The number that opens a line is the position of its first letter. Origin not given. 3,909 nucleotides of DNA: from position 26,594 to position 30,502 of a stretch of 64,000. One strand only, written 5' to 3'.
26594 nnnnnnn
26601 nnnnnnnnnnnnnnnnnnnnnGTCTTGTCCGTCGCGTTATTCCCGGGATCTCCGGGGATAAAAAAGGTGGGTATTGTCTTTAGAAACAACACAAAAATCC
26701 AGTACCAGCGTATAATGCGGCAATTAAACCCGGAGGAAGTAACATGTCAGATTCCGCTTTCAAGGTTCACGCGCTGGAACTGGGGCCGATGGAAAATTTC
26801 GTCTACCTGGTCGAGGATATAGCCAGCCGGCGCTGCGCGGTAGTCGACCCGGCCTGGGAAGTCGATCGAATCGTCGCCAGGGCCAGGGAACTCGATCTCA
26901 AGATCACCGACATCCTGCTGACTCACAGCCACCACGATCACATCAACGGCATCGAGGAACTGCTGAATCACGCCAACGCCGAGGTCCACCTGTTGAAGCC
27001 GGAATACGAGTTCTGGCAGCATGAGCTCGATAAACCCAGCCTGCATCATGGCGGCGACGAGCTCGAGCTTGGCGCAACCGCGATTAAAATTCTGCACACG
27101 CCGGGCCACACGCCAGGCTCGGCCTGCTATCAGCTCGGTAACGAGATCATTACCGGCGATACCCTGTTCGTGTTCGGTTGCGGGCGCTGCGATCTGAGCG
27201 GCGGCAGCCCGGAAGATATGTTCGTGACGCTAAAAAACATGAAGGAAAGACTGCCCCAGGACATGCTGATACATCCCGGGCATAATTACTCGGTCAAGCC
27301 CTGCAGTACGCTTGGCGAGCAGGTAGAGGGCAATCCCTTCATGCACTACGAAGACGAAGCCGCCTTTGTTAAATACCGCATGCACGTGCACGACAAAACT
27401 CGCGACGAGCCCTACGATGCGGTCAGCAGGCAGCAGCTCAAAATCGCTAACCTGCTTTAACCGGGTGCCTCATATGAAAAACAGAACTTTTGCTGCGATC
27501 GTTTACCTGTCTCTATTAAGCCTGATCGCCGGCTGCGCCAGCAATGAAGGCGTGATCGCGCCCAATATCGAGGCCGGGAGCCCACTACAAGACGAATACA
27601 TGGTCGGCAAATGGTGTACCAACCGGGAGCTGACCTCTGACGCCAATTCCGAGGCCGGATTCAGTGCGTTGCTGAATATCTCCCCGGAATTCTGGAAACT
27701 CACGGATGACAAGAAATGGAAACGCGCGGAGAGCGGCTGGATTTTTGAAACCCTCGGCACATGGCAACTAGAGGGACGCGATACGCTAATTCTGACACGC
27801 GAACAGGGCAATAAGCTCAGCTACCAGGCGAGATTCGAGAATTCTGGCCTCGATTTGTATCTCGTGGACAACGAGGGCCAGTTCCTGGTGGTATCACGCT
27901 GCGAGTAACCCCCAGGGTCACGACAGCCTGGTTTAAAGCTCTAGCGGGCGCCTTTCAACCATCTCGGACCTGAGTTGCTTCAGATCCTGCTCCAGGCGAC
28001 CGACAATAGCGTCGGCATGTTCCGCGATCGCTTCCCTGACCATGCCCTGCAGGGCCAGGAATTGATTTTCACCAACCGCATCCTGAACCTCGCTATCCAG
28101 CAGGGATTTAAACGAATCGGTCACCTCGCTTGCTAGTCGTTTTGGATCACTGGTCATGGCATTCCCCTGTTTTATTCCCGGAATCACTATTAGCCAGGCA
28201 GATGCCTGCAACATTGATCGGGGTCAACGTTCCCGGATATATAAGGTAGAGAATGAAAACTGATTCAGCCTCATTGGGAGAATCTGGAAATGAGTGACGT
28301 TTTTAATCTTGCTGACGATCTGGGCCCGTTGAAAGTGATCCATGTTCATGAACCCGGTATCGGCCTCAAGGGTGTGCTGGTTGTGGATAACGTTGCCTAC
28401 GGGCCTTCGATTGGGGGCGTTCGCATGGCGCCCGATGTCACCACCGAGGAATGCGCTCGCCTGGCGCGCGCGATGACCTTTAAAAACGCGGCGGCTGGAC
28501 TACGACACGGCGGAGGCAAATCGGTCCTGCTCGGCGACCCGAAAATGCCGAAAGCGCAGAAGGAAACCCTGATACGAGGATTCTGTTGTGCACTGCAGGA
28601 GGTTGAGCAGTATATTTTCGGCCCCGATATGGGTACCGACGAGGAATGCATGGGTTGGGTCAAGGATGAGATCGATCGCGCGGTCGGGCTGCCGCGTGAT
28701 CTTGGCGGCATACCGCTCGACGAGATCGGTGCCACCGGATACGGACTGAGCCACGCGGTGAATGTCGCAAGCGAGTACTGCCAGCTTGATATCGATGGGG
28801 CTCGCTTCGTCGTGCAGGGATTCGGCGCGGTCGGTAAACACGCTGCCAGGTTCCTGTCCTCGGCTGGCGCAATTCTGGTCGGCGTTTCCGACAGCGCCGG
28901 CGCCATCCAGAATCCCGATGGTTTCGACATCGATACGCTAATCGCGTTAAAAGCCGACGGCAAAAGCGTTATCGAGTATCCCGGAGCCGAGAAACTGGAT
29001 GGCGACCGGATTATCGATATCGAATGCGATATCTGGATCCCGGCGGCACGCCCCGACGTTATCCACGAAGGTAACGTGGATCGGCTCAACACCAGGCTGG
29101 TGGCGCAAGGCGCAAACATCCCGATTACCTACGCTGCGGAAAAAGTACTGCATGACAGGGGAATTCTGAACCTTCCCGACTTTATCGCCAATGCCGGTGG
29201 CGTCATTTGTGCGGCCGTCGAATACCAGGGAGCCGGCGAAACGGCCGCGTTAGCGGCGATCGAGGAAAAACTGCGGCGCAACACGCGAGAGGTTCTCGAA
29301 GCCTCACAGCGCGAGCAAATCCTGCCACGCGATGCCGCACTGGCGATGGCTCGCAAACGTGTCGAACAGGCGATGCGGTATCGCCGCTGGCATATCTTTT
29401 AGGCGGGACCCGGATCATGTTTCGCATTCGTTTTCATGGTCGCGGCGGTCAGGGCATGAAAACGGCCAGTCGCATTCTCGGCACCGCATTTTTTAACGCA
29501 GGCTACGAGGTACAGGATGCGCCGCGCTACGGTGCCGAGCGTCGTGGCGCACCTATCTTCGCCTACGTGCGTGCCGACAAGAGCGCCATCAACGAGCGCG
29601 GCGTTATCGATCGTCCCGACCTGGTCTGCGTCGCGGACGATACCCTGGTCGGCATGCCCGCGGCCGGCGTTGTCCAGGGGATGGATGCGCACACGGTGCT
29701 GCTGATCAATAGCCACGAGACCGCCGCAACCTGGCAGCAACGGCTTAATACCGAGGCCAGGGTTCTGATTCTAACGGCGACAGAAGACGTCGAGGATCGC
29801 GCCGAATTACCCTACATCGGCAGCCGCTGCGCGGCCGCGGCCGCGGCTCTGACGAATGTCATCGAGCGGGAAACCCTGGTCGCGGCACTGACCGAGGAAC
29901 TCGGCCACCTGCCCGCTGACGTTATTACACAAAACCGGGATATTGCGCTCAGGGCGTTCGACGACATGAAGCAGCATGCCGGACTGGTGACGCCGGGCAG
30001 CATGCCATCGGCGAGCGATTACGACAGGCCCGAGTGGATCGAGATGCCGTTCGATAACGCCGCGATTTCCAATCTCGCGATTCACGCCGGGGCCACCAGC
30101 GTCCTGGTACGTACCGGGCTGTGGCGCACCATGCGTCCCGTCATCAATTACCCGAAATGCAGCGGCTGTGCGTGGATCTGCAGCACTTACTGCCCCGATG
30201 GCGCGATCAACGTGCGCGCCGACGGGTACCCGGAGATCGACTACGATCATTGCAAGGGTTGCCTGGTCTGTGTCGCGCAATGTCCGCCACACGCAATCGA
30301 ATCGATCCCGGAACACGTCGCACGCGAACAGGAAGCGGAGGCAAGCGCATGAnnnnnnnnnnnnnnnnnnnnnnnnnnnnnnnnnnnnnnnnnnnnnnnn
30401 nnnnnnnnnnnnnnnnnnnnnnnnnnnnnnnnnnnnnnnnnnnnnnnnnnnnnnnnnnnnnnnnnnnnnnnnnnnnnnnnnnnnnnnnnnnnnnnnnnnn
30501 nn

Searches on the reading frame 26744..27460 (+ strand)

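Call 72: search_protein_families(library=pfam, proteins=[window:26744-27460:+], max_evalue=0.000001)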
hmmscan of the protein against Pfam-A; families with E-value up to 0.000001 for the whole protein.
window:26744-27460:+ (238 aa): 1 family
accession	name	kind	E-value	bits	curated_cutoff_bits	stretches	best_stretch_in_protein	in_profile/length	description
PF00753.33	Lactamase_B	-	4.7e-22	79.3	22.7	1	15-180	3-196/196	Metallo-beta-lactamase superfamily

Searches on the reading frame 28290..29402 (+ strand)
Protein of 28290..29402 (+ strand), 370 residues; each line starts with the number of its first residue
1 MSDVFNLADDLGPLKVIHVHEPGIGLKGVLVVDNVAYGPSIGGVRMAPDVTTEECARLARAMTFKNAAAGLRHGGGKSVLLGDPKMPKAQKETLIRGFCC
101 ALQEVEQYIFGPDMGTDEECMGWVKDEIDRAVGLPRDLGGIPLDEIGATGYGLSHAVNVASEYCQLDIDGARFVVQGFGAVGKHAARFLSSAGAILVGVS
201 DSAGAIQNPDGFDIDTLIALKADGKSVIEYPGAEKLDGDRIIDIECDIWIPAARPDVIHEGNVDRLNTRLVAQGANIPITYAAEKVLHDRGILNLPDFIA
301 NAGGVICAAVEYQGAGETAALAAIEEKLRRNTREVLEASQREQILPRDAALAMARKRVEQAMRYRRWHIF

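Call 72: search_protein_families(library=pfam, proteins=[window:28290-29402:+], max_evalue=0.000001)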
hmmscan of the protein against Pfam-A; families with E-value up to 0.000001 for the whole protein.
window:28290-29402:+ (370 aa): 2 families
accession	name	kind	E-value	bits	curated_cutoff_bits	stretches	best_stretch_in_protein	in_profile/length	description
PF00208.27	ELFV_dehydrog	-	9.9e-58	196.1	23.4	1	139-365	1-240/241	Glutamate/Leucine/Phenylalanine/Valine dehydrogenase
PF02812.23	ELFV_dehydrog_N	-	1.5e-22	80.1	25.3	1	26-129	21-128/129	Glu/Leu/Phe/Val dehydrogenase, dimerisation domain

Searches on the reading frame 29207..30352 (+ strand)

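Call 90: search_protein_families(library=pfam, proteins=[window:29207-30352:+], max_evalue=0.001)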
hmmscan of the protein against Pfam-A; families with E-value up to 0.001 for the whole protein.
window:29207-30352:+ (381 aa): 8 families
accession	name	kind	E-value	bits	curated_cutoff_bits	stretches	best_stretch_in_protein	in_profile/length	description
PF01558.24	POR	-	8.3e-27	94.9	27.4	1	80-251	1-172/173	Pyruvate ferredoxin/flavodoxin oxidoreductase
PF13237.11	Fer4_10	-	6.4e-07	29.7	25.5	1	311-360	2-53/53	4Fe-4S dicluster domain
PF00037.32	Fer4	-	5.4e-06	26.4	21.1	1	342-365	1-24/24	4Fe-4S binding domain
PF12838.12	Fer4_7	-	1.4e-05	25.9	27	1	317-362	1-51/52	4Fe-4S dicluster domain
PF14697.11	Fer4_21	-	2.3e-05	24.9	35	1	313-364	3-57/59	4Fe-4S dicluster domain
PF12797.12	Fer4_2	-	2.3e-05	24.5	24.5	0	341-360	2-21/22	4Fe-4S binding domain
PF12837.12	Fer4_6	-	0.00021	21.5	25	0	342-364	2-24/24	4Fe-4S binding domain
PF13187.11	Fer4_9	-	0.00061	20.2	27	0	317-364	1-52/52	4Fe-4S dicluster domain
